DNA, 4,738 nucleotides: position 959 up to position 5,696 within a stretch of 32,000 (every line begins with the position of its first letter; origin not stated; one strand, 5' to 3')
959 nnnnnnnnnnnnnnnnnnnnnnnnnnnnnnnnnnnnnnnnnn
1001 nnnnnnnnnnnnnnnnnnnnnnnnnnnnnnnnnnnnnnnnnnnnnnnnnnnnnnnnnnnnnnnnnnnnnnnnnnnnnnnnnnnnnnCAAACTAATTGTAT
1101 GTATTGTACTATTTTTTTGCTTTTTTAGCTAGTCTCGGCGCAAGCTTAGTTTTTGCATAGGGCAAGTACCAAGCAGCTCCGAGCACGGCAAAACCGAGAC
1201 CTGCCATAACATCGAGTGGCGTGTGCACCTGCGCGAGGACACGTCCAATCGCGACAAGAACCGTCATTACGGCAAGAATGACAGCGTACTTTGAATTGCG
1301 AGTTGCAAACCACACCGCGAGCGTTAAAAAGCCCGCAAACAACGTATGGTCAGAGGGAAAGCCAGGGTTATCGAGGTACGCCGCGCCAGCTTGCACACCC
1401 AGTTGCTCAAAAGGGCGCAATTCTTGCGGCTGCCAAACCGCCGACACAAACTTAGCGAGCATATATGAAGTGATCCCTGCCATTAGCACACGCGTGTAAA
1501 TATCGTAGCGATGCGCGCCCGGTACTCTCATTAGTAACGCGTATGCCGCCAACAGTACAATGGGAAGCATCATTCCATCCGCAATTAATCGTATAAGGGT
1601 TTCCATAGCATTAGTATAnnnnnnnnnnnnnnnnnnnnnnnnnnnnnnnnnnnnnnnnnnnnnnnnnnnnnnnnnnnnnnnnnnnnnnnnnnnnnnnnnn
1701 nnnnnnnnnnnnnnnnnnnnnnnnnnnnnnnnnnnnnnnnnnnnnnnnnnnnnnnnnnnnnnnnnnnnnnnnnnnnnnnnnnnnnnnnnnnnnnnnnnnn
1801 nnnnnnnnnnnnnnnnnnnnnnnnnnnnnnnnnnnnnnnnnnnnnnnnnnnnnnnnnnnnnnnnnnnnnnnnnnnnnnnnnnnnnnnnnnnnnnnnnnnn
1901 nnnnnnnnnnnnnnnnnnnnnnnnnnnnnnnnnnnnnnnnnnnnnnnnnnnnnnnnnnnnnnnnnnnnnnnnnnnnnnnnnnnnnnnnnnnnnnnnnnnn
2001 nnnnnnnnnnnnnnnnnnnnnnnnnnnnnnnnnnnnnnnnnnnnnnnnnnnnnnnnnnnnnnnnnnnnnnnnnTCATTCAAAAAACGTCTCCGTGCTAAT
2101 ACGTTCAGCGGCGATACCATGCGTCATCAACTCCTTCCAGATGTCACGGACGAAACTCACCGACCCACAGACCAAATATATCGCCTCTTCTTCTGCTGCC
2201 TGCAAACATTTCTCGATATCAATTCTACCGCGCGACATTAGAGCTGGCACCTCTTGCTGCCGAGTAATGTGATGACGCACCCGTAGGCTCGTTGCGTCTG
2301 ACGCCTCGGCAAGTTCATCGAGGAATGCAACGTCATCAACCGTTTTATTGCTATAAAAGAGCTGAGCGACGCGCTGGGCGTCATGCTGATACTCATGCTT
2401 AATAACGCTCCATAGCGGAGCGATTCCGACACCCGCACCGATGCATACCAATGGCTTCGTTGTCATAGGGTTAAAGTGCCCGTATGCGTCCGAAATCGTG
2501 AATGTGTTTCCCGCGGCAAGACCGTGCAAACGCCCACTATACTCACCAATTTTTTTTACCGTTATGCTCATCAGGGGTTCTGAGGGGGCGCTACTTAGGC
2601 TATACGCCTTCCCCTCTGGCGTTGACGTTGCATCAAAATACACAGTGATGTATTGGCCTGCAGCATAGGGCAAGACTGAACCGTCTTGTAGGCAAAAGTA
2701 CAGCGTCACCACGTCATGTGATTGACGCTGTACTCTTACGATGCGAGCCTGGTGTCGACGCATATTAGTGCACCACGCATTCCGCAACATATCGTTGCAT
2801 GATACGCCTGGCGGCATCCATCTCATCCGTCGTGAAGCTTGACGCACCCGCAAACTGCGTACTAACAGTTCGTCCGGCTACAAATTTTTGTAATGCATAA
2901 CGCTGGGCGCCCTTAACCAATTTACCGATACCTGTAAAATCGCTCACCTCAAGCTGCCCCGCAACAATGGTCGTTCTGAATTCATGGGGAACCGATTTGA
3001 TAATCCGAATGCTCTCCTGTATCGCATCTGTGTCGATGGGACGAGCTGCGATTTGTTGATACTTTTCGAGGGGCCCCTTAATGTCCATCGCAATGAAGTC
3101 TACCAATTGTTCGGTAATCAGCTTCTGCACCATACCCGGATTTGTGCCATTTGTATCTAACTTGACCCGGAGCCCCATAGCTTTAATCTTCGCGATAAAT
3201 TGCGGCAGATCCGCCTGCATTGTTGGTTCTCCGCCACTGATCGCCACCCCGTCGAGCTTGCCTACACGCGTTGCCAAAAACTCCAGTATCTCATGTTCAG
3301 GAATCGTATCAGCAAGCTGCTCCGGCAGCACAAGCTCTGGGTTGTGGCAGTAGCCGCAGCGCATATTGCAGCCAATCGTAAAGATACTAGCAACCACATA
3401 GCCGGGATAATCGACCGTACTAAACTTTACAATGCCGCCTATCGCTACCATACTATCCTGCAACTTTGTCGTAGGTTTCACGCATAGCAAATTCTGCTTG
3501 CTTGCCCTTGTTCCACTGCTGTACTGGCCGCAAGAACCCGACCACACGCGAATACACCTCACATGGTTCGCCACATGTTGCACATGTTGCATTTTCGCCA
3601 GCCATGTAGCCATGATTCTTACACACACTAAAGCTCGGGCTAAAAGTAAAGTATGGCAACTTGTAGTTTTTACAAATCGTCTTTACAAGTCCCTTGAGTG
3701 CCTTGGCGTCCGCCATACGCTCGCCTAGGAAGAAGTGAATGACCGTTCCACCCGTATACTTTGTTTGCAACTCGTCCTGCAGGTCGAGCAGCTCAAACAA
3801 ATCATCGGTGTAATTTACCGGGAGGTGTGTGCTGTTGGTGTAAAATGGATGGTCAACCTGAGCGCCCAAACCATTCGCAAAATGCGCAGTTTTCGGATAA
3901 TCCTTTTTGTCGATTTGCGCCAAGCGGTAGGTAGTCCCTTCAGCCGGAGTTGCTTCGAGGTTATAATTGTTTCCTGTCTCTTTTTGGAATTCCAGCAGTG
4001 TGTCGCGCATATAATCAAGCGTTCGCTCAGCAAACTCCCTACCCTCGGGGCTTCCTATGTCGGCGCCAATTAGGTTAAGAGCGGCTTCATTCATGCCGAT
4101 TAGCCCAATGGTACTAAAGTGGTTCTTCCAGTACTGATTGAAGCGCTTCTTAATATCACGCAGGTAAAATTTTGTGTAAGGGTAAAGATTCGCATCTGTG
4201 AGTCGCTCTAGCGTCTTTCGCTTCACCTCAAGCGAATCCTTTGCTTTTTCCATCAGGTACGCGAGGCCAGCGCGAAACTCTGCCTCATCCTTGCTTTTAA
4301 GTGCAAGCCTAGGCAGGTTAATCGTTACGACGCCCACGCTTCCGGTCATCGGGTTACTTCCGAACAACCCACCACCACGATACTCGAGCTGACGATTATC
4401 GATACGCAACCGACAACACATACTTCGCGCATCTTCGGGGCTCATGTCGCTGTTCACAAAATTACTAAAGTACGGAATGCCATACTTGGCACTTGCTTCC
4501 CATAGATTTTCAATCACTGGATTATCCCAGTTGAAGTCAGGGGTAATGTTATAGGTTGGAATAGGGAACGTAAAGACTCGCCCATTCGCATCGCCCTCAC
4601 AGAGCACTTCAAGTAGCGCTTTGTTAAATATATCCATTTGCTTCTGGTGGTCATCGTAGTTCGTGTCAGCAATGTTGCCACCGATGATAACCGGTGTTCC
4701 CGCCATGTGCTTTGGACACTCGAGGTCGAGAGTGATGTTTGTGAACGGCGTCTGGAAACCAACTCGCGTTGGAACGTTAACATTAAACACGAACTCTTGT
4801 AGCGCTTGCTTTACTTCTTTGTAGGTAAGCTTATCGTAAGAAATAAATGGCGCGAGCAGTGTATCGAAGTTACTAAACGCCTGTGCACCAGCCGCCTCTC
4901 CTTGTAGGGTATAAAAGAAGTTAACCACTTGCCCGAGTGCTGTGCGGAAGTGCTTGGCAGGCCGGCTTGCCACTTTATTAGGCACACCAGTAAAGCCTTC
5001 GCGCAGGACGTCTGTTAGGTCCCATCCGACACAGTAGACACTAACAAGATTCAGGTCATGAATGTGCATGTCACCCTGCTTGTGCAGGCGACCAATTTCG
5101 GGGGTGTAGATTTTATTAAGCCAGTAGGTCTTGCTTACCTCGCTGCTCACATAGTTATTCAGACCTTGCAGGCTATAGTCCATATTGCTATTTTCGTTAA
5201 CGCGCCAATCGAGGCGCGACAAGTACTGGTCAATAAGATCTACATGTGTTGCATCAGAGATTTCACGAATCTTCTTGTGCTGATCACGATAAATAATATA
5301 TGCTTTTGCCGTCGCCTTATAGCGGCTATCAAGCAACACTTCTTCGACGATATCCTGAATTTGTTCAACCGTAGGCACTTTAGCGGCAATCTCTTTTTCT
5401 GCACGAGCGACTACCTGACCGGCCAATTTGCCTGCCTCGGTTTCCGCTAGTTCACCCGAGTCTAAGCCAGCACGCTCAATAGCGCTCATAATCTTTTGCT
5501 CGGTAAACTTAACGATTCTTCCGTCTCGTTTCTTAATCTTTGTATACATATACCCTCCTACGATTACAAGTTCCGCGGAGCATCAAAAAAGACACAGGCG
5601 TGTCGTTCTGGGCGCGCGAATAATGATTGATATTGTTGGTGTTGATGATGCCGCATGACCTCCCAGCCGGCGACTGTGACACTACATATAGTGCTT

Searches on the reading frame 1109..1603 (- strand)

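Call 89: search_protein_families(library=pfam, proteins=[window:1109-1603:-], max_evalue=0.00001)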
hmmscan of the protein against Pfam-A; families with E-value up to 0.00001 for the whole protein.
window:1109-1603:- (164 aa): 1 family
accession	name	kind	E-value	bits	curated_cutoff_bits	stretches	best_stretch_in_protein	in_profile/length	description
PF01569.27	PAP2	-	1.9e-16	60.4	27.2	1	40-150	10-127/130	PAP2 superfamily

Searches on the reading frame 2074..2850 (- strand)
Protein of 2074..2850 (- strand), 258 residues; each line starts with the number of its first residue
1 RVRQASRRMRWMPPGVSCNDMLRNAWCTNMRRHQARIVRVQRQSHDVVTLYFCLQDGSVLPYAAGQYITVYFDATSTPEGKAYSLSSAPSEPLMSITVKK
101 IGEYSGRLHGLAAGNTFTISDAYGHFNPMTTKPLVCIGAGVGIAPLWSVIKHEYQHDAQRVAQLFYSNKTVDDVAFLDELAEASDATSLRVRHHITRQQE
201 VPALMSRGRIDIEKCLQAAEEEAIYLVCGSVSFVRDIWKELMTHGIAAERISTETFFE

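Call 89: search_protein_families(library=pfam, proteins=[window:2074-2850:-], max_evalue=0.00001)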
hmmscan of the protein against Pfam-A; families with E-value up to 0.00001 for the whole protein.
window:2074-2850:- (258 aa): 1 family
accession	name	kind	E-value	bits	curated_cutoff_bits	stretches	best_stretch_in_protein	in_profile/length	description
PF00175.26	NAD_binding_1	-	8.2e-12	46.2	22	1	137-237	2-107/109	Oxidoreductase NAD-binding domain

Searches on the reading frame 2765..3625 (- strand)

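Call 89: search_protein_families(library=pfam, proteins=[window:2765-3625:-], max_evalue=0.00001)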
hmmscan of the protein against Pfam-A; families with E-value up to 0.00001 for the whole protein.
window:2765-3625:- (286 aa): 2 families
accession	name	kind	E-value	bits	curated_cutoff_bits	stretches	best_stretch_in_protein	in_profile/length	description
PF04055.27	Radical_SAM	-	3.8e-19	69.9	29.5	1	81-213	2-140/166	Radical SAM superfamily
PF13353.11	Fer4_12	-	1.2e-09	39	22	1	77-194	6-125/137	4Fe-4S single cluster domain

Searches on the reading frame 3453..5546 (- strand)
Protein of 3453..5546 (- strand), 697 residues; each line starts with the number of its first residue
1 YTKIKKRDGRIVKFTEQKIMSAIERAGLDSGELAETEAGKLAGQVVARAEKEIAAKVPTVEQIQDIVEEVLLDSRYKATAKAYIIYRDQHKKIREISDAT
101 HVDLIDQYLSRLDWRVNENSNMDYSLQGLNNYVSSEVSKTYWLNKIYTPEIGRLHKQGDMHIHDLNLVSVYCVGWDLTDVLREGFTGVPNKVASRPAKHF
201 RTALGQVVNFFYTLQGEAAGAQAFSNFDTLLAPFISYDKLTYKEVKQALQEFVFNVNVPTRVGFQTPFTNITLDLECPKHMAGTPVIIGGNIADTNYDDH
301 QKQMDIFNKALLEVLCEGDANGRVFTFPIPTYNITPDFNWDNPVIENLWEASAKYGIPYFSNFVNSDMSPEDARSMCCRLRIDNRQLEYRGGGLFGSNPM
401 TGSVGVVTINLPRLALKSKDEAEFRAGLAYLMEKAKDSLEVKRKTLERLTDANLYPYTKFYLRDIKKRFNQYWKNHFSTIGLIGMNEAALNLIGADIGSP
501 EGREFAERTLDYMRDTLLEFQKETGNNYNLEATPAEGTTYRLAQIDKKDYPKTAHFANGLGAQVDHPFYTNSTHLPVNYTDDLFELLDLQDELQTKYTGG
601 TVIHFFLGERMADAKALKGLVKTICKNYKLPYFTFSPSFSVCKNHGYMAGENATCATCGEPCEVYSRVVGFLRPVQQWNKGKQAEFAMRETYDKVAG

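Call 89: search_protein_families(library=pfam, proteins=[window:3453-5546:-], max_evalue=0.00001)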
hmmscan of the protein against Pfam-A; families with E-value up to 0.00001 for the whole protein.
window:3453-5546:- (697 aa): 2 families
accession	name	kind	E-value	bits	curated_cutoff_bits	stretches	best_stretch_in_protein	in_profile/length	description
PF13597.11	NRDD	-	2.3e-199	664.1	26.2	1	118-692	1-562/562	Anaerobic ribonucleoside-triphosphate reductase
PF03477.21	ATP-cone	-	1e-21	77.7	25.8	1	3-92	2-88/88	ATP cone domain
